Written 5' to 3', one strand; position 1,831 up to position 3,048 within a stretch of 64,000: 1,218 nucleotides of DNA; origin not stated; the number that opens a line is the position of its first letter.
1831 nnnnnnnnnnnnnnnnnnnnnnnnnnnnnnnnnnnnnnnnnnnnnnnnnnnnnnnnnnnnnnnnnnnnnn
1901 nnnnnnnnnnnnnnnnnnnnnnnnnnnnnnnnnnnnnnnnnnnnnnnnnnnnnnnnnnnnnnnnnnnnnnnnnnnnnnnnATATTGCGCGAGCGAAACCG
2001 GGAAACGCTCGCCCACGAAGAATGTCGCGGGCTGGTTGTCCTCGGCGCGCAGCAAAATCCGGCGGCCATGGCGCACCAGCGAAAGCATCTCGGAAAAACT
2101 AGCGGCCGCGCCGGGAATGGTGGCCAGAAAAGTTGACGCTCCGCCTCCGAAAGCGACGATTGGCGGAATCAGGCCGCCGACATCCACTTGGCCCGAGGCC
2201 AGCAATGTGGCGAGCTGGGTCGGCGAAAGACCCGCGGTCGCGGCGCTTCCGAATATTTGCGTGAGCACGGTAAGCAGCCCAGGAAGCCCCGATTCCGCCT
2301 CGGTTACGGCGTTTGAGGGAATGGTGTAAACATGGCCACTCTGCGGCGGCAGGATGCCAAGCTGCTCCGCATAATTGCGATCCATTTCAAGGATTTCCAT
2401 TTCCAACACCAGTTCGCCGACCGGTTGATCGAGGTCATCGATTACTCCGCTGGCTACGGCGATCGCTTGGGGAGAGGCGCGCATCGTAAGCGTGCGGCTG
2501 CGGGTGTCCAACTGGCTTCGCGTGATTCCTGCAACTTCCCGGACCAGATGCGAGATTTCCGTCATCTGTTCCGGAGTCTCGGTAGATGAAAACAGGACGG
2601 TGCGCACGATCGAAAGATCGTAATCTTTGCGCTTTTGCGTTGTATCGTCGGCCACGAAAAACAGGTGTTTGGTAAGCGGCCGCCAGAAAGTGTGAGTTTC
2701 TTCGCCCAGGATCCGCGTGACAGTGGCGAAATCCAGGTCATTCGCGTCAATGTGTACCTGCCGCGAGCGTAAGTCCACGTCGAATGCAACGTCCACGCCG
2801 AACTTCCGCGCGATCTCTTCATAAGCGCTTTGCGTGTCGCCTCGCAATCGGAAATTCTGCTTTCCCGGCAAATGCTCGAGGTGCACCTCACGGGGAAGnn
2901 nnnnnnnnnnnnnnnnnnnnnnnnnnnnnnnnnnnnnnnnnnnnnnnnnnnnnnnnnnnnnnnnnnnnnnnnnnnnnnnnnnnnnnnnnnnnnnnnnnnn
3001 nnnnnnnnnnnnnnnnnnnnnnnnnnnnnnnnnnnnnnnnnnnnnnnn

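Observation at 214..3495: Orphan secretin with a seven-blade FG-GAP propeller inserted inside the secretin barrel domain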

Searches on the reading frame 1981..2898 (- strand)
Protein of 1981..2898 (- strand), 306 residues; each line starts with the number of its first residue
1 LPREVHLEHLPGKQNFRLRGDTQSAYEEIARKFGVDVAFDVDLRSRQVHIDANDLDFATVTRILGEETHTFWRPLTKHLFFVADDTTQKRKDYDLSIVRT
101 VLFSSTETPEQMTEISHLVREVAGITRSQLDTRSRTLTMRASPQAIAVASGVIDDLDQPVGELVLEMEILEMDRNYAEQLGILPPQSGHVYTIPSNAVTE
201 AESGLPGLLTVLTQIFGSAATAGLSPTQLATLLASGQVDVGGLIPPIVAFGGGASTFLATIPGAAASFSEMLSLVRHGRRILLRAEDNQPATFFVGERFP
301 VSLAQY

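Call 26: search_protein_families(library=pfam, proteins=[window:1981-2898:-], max_evalue=1)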
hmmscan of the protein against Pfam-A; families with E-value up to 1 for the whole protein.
seq(306 aa): 1 family
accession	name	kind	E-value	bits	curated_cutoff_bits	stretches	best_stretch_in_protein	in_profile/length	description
PF03958.22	Secretin_N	-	0.0054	17.4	28.2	1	129-160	36-67/69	Bacterial type II/III secretion system short domain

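Call 42: search_protein_representatives(protein=window:1987-2898:-)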
Query: 304 residues. Proteins with E-value up to 0.001 (for the whole library): 1743; up to 1e-10: 696; up to 1e-30: 95. The best 150 are listed.
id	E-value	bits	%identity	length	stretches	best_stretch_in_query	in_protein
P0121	2.0e-121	421.0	64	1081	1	3-304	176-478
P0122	1.4e-116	405.1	61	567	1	3-304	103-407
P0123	3.0e-113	394.2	60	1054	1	4-303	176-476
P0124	6.1e-108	376.8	58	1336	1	7-304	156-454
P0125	7.1e-107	373.3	56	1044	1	4-304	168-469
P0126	1.5e-105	368.9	65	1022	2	3-219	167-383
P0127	2.2e-105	368.4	56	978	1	5-304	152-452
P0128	3.3e-103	361.3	56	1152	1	6-304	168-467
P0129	3.3e-96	338.3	53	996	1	5-304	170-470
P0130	1.4e-90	319.8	57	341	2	1-218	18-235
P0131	7.7e-90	317.4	60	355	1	52-296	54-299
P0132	9.8e-90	317.0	54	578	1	3-304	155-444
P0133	5.6e-87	308.0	51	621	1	11-302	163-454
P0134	2.5e-85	302.6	47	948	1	7-304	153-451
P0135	1.3e-84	300.2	50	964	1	7-304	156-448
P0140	2.1e-77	276.6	45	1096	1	11-304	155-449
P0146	2.5e-72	259.9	47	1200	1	10-303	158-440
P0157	2.7e-62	227.0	43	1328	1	7-303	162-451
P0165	3.3e-56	207.1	40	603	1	13-304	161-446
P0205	8.3e-35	136.8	45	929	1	140-303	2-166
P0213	1.2e-31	126.5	30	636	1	3-301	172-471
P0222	1.9e-29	119.3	28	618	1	12-301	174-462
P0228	5.0e-29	117.9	30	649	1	4-302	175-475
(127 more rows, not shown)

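Call 45: find_encoding_contigs(protein=P0133, flank=10000, max_places=3)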
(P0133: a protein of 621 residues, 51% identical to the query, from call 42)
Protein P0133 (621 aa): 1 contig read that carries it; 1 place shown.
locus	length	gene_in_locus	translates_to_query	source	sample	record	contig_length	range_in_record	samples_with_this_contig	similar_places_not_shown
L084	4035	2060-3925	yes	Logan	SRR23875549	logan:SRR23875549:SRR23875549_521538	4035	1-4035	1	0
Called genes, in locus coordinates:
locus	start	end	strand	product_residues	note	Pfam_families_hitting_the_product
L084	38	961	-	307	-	PF00890:FAD_binding_2 (weak), PF01266:DAO (faint), PF03486:HI0933_like (faint), PF07992:Pyr_redox_2, PF12831:FAD_oxidored (faint), PF13450:NAD_binding_8 (faint), PF13738:Pyr_redox_3, PF00070:Pyr_redox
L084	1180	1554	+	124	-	-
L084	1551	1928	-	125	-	PF06155:GBBH-like_N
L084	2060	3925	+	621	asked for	PF00263:Secretin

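Call 47: find_encoding_contigs(protein=P0165, flank=10000, max_places=3)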
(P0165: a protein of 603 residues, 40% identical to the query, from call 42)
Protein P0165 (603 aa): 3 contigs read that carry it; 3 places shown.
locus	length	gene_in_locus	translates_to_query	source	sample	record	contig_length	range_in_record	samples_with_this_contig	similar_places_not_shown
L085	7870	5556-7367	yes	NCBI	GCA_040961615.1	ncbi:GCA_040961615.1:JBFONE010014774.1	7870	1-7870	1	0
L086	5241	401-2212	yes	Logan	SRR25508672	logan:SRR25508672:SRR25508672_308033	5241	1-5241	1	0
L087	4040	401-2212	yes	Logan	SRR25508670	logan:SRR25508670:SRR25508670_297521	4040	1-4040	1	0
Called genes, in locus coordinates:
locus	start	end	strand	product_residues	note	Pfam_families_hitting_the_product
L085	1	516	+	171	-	?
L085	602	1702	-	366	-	PF00005:ABC_tran, PF02742:Fe_dep_repr_C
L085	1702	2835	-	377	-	PF12704:MacB_PCD, PF02687:FtsX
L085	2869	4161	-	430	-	PF12704:MacB_PCD, PF02687:FtsX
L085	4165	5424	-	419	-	PF03239:FTR1, PF10080:FtrD-like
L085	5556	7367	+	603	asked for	PF07719:TPR_2 (faint), PF13428:TPR_14 (faint), PF00515:TPR_1 (weak), PF13414:TPR_11 (weak), PF00263:Secretin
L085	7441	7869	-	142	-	?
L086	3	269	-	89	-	?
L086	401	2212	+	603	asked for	PF07719:TPR_2 (faint), PF13428:TPR_14 (faint), PF00515:TPR_1 (weak), PF13414:TPR_11 (weak), PF00263:Secretin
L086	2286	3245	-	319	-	PF01509:TruB_N, PF16198:TruB_C_2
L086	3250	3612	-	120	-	PF02033:RBFA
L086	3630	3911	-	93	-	PF04456:DUF503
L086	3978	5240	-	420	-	?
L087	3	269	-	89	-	?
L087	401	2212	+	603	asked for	PF07719:TPR_2 (faint), PF13428:TPR_14 (faint), PF00515:TPR_1 (weak), PF13414:TPR_11 (weak), PF00263:Secretin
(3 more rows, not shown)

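Call 48: find_encoding_contigs(protein=P0213, flank=10000, max_places=3)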
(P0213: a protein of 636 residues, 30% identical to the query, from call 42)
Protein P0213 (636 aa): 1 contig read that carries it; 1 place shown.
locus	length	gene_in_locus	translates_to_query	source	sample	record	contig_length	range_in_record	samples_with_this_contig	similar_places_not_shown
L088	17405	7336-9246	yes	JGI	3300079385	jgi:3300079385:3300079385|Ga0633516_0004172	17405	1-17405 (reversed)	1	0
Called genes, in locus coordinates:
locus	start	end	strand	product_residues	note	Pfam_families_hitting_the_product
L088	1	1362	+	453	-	?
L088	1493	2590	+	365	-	PF00933:Glyco_hydro_3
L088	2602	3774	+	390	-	PF03702:AnmK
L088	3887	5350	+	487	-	PF00496:SBP_bac_5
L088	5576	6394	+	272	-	PF00149:Metallophos, PF13277:YmdB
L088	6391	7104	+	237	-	PF00702:Hydrolase, PF12710:HAD, PF13419:HAD_2, PF13242:Hydrolase_like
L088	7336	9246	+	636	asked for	PF07719:TPR_2 (faint), PF00263:Secretin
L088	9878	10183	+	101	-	PF12802:MarR_2, PF12840:HTH_20 (weak)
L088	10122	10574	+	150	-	PF00903:Glyoxalase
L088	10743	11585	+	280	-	PF14294:DUF4372, PF01609:DDE_Tnp_1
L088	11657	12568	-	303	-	PF13462:Thioredoxin_4, PF01323:DSBA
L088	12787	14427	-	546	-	PF00795:CN_hydrolase, PF02540:NAD_synthase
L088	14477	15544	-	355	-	-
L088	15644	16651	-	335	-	PF02517:Rce1-like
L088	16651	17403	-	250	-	?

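Call 51: search_protein_families(library=pfam, proteins=[P0124, P0146, P0157, P0140, P0205, P0133, P0165, P0213], max_evalue=0.001)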
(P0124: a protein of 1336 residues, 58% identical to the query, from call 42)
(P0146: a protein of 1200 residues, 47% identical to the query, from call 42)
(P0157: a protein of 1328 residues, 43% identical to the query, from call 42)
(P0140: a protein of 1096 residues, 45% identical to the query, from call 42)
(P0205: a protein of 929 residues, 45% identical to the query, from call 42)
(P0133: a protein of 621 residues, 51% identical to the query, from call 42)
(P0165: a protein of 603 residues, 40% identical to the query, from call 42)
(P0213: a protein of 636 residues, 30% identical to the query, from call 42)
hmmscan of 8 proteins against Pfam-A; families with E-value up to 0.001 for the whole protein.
P0124 (1336 aa): 3 families
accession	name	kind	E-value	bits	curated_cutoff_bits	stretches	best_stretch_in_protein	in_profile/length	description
PF13517.12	FG-GAP_3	-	7e-44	148.7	26.9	4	995-1055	1-61/61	FG-GAP-like repeat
PF00263.26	Secretin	-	9.8e-24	84.3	27.5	1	1128-1244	51-166/169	Bacterial type II and III secretion system protein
PF01839.29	FG-GAP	-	1.6e-16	60.2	22.1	4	940-962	3-25/37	FG-GAP repeat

P0146 (1200 aa): 7 families
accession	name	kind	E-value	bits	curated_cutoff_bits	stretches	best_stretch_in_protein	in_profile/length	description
PF13517.12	FG-GAP_3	-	2.6e-33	114.9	26.9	4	879-941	1-61/61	FG-GAP-like repeat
PF00263.26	Secretin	-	5.5e-25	88.3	27.5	1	1025-1139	51-166/169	Bacterial type II and III secretion system protein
PF05345.18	He_PIG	-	1e-24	87.2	24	2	730-812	6-94/96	Putative Ig domain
PF01839.29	FG-GAP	-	2e-11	44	22.1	1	924-947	3-26/37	FG-GAP repeat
PF03958.22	Secretin_N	-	3.2e-06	27.7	28.2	1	257-308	11-67/69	Bacterial type II/III secretion system short domain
PF24908.1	Ig_SIBA-E_2nd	-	0.00014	22.4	27.8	0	669-705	40-76/117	Integrin beta-like protein A-E, second Ig-like domain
PF22352.2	K319L-like_PKD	-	0.00092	19.6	27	0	662-713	30-80/84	K319L-like, PKD domain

P0157 (1328 aa): 6 families
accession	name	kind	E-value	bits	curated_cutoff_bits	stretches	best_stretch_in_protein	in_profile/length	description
PF02368.24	Big_2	-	2.6e-27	95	22.8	3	738-809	3-69/79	Bacterial Ig-like domain (group 2)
PF00263.26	Secretin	-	1.3e-25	90.4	27.5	1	1134-1248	51-166/169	Bacterial type II and III secretion system protein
PF13517.12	FG-GAP_3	-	1.7e-18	67.4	26.9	2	893-941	15-60/61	FG-GAP-like repeat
PF25354.1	Ig_NUP210_16th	-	1.6e-07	31.2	27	0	777-804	32-59/72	NUP210-like, Ig-like domain 16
PF04212.24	MIT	-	0.00061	20.3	30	0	48-78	3-33/66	MIT (microtubule interacting and transport) domain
PF01839.29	FG-GAP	-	0.00072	19.8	22.1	1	925-944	3-22/37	FG-GAP repeat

P0140 (1096 aa): 4 families
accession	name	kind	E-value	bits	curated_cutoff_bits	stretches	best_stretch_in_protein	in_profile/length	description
PF13517.12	FG-GAP_3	-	4.4e-32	110.9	26.9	4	586-650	1-61/61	FG-GAP-like repeat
PF00263.26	Secretin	-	2.9e-21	76.2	27.5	1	894-1026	33-169/169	Bacterial type II and III secretion system protein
PF01839.29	FG-GAP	-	3.6e-16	59.1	22.1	2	635-653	5-23/37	FG-GAP repeat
PF03958.22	Secretin_N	-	8.7e-06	26.3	28.2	1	252-304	10-67/69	Bacterial type II/III secretion system short domain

P0205 (929 aa): 3 families
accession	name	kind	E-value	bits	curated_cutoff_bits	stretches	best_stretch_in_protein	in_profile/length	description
PF13517.12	FG-GAP_3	-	4.2e-36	123.8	26.9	5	390-452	1-61/61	FG-GAP-like repeat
PF00263.26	Secretin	-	1.2e-17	64.4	27.5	1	684-819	29-168/169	Bacterial type II and III secretion system protein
PF01839.29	FG-GAP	-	2.5e-17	62.8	22.1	3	382-407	1-26/37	FG-GAP repeat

P0133 (621 aa): 1 family
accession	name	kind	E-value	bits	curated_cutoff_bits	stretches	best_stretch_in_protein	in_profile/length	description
PF00263.26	Secretin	-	9e-26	90.9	27.5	1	439-592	20-166/169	Bacterial type II and III secretion system protein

P0165 (603 aa): 7 families
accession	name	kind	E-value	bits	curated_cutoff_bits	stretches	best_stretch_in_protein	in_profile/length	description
PF00263.26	Secretin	-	7.9e-19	68.3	27.5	1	425-579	16-169/169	Bacterial type II and III secretion system protein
PF07719.23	TPR_2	-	7.3e-09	35.5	27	1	80-109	4-33/34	Tetratricopeptide repeat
PF13414.12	TPR_11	-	2.1e-06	27.7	26.8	1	84-112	1-29/42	TPR repeat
PF00515.34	TPR_1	-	2.6e-06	27.5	27.8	1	82-109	6-33/34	Tetratricopeptide repeat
PF13428.12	TPR_14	-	8.6e-06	26.4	23.5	0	81-117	5-41/44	Tetratricopeptide repeat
PF13181.12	TPR_8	-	0.00011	22.6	25.7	1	80-109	4-33/34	Tetratricopeptide repeat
PF14559.12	TPR_19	-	0.00077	20.2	25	0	90-117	4-31/68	Tetratricopeptide repeat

P0213 (636 aa): 3 families
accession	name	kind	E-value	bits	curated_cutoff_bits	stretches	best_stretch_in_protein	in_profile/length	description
PF00263.26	Secretin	-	3.6e-23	82.4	27.5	1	502-620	51-168/169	Bacterial type II and III secretion system protein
PF07719.23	TPR_2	-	2.8e-07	30.6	27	0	112-143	3-34/34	Tetratricopeptide repeat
PF00515.34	TPR_1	-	7.7e-05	22.8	27.8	0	113-143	4-34/34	Tetratricopeptide repeat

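Call 54: find_encoding_contigs(protein=P0222, flank=10000, max_places=2)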
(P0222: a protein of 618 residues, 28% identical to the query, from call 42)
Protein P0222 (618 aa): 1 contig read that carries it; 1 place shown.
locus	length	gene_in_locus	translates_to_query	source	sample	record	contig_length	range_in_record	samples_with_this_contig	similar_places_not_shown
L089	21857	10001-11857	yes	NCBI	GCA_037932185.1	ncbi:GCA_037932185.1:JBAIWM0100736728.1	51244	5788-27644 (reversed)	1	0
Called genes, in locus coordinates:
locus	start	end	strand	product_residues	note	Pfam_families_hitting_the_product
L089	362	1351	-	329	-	-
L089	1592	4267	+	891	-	PF01624:MutS_I, PF05188:MutS_II, PF05192:MutS_III, PF05190:MutS_IV, PF00488:MutS_V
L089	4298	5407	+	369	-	PF00933:Glyco_hydro_3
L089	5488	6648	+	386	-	PF03702:AnmK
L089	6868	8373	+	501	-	PF00496:SBP_bac_5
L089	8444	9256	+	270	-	PF00149:Metallophos, PF13277:YmdB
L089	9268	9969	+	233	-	PF00702:Hydrolase, PF12710:HAD, PF13419:HAD_2, PF13242:Hydrolase_like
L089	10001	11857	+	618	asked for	PF00263:Secretin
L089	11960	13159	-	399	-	PF10411:DsbC_N (faint), PF13462:Thioredoxin_4, PF01323:DSBA (faint)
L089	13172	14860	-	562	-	PF00795:CN_hydrolase, PF02540:NAD_synthase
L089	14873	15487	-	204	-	PF12838:Fer4_7 (weak)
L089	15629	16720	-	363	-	-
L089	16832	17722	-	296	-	PF02517:Rce1-like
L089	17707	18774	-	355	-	PF00288:GHMP_kinases_N, PF08544:GHMP_kinases_C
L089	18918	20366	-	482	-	PF00282:Pyridoxal_deC, PF00266:Aminotran_5 (weak), PF01212:Beta_elim_lyase (weak)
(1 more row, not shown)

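Call 55: find_encoding_contigs(protein=P0228, flank=10000, max_places=2)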
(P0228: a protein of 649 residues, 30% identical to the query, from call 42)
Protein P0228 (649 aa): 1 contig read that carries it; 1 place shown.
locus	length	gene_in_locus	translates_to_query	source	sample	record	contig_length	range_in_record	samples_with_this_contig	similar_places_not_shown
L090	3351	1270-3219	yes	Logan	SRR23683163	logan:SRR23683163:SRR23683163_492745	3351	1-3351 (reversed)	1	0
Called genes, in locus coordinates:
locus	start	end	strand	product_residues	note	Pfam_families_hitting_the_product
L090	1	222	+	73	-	?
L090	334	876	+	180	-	PF02674:Colicin_V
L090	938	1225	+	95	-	PF02954:HTH_8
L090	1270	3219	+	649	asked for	PF07719:TPR_2 (faint), PF00263:Secretin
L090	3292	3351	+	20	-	?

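Call 60: search_protein_families(library=ncbifam, proteins=[P0165, P0133], max_evalue=0.001)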
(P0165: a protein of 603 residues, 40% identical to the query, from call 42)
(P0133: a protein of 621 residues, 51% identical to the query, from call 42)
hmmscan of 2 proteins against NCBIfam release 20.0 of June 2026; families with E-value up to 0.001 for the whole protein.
P0165 (603 aa): 8 families
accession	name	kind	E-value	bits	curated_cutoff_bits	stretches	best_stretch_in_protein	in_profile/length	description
TIGR02517.1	type_II_gspD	equivalog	1.1e-18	67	351.35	1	284-582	311-594/600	type II secretion system secretin GspD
NF042912.1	Amuc_1098_fam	equivalog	4.2e-11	41.6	750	1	25-130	37-144/805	Amuc_1098 family type IV pilus outer membrane protein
TIGR02515.1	IV_pilus_PilQ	subfamily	3.6e-10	39.4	284.35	1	472-578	313-427/428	type IV pilus secretin PilQ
NF040658.1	Myxo_OME_TraC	equivalog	1.5e-08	33.8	500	1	8-120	17-125/602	outer membrane exchange accessory lipoprotein TraC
TIGR02519.1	pilus_MshL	equivalog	7.4e-06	25.2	250.2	1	479-578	175-290/290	pilus (MSHA type) biogenesis protein MshL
TIGR02516.1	type_III_yscC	equivalog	8.8e-05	21.2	238.45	0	285-330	210-255/463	type III secretion system outer membrane ring subunit SctC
NF010083.0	PRK13568.1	equivalog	0.0003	19.7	554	1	473-579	303-418/419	DNA uptake porin HofQ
TIGR02917.1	PEP_TPR_lipo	equivalog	0.00052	18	312.2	0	79-114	195-230/899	XrtA/PEP-CTERM system TPR-repeat protein PrsT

P0133 (621 aa): 9 families
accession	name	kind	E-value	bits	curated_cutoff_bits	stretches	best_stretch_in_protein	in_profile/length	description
TIGR02517.1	type_II_gspD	equivalog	2.2e-23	82.6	351.35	1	439-594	442-590/600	type II secretion system secretin GspD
TIGR02515.1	IV_pilus_PilQ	subfamily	6.1e-17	61.7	284.35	1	482-592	313-425/428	type IV pilus secretin PilQ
TIGR02519.1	pilus_MshL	equivalog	2.6e-13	49.6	250.2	1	489-592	175-288/290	pilus (MSHA type) biogenesis protein MshL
TIGR02516.1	type_III_yscC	equivalog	9.9e-13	47.4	238.45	1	489-594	348-461/463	type III secretion system outer membrane ring subunit SctC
NF042912.1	Amuc_1098_fam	equivalog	7.2e-08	30.9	750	1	25-142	16-136/805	Amuc_1098 family type IV pilus outer membrane protein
NF010083.0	PRK13568.1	equivalog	2.1e-07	30.1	554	1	492-593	312-416/419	DNA uptake porin HofQ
NF040658.1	Myxo_OME_TraC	equivalog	0.00054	18.7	500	1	51-151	36-136/602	outer membrane exchange accessory lipoprotein TraC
NF011873.0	PRK15346.1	equivalog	0.00063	18.5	524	0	282-341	240-299/499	EscC/YscC/HrcC family type III secretion system outer membrane ring protein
NF007851.2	PRK10560.1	exception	0.00085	18.2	598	0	492-594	304-409/412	DNA uptake porin HofQ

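Call 69: predict_structure(alignment_id=A2)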
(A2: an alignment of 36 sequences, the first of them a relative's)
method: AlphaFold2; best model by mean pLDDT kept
length: 603 residues; sequences in the alignment: 36
mean_pLDDT: 76.2   pTM: 0.46
mean pLDDT of the five models: 76.2, 75.2, 74.0, 72.3, 70.2
residues with pLDDT >= 90: 260; 70-90: 126; 50-70: 87; < 50: 130
segments of 3 or more residues with pLDDT < 50: 1-3, 129-148, 328-351, 353-358, 364-367, 369-417, 585-603
pLDDT, mean of each block of 10 residues (from residue 1): 55 59 80 98 97 96 95 97 96 97 97 96 76 46 48 88 97 97 97 95 96 94 95 92 90 88 92 91 93 89 82 87 55 40 40 49 48 44 38 40 40 48 90 90 66 67 68 81 92 90 79 78 89 72 64 61 71 89 54 44 36
secondary structure, 60 per line:
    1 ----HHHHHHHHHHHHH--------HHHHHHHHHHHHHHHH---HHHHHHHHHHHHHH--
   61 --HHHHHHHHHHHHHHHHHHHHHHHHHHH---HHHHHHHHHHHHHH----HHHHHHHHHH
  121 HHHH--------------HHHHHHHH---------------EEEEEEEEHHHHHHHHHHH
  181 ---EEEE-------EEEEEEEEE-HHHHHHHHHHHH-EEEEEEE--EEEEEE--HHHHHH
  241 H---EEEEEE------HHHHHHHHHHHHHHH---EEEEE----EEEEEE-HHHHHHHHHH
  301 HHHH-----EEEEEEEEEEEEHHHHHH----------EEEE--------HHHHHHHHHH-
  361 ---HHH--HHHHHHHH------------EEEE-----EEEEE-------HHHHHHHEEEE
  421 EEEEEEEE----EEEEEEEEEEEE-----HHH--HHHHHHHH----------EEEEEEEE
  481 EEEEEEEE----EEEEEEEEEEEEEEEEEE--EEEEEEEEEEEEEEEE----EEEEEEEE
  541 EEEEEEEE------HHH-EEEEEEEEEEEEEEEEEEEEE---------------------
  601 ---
elements in order: H5-17 H26-41 H45-58 H63-89 H93-106 H111-124 H139-146 E162-169 H170-180 E184-187 E195-203 H205-216 E218-224 E227-232 H235-241 E245-250 H257-271 E275-279 E284-289 H291-304 E310-321 H322-327 E338-341 H350-359 H369-376 E389-392 E398-402 H410-416 E417-428 E433-444 H455-462 E473-488 E493-510 E513-528 E533-548 E559-579

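Call 71: fold_search(model_id=the predicted structure, library=pdb)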
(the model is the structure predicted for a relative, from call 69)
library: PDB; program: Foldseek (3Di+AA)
matches with E <= 10: 1266; with E <= 0.001: 57
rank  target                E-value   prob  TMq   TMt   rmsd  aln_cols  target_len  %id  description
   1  6w6m_A                1.5e-16  1.00  0.27  0.37  26.8       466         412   15  Single particle cryoEM structure of V. cholerae Type IV competence pilus secretin PilQ (released 2020-10-14)
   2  9u5s_A                2.5e-16  1.00  0.35  0.43  20.1       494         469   14  The structure of the BfpBG complex in the T4bP system (released 2025-11-05)
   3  6hcg_A                3.4e-16  1.00  0.21  0.22  43.3       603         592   12  Klebsiella pneumoniae type II secretion system outer membrane complex. PulD, PulS and PulC HR domain. (released 2019-11-27)
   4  9k8v_A                1.6e-15  1.00  0.29  0.44  26.2       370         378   16  Cryo-EM structure of the Type II secretion system protein from Vibrio cholerae (released 2025-10-29)
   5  5wq7_A                1.9e-15  1.00  0.28  0.34  32.8       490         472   15  CryoEM structure of type II secretion system secretin GspD in E.coli K12 (released 2016-12-28)
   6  5wq8_A                2.1e-15  1.00  0.28  0.34  32.9       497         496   16  CryoEM structure of type II secretion system secretin GspD in Vibrio cholerae (released 2016-12-28)
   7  5w68_A                2.5e-15  1.00  0.29  0.47  23.6       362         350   17  Type II secretin from Enteropathogenic Escherichia coli - GspD (released 2017-11-15)
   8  6i1x_A                2.8e-15  1.00  0.29  0.35  25.7       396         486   15  Aeromonas hydrophila ExeD (released 2019-04-10)
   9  5zdh_A                1.3e-14  1.00  0.28  0.34  26.4       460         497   14  CryoEM structure of ETEC Pilotin-Secretin AspS-GspD complex (released 2018-04-18)
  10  5wq9_A                1.5e-14  1.00  0.28  0.34  33.1       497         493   16  CryoEM structure of type II secretion system secretin GspD G453A mutant in Vibrio cholerae (released 2016-12-28)
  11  6i1y_A                1.6e-14  1.00  0.29  0.35  25.5       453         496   16  Vibrio vulnificus EpsD (released 2019-04-10)
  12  5wln_A                4.4e-14  1.00  0.28  0.41  25.4       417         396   14  Cryo-EM structure of the T2SS secretin XcpQ from Pseudomonas aeruginosa (released 2017-10-25)
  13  6q14_B                1.8e-13  1.00  0.27  0.32  29.8       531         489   11  Structure of the Salmonella SPI-1 injectisome NC-base (released 2019-10-23)
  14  8co1_A1               2.1e-13  1.00  0.28  0.27  22.9       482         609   15  Type II Secretion System (released 2024-04-10)
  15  6q14_A                3.4e-13  1.00  0.26  0.32  30.3       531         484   11  Structure of the Salmonella SPI-1 injectisome NC-base (released 2019-10-23)
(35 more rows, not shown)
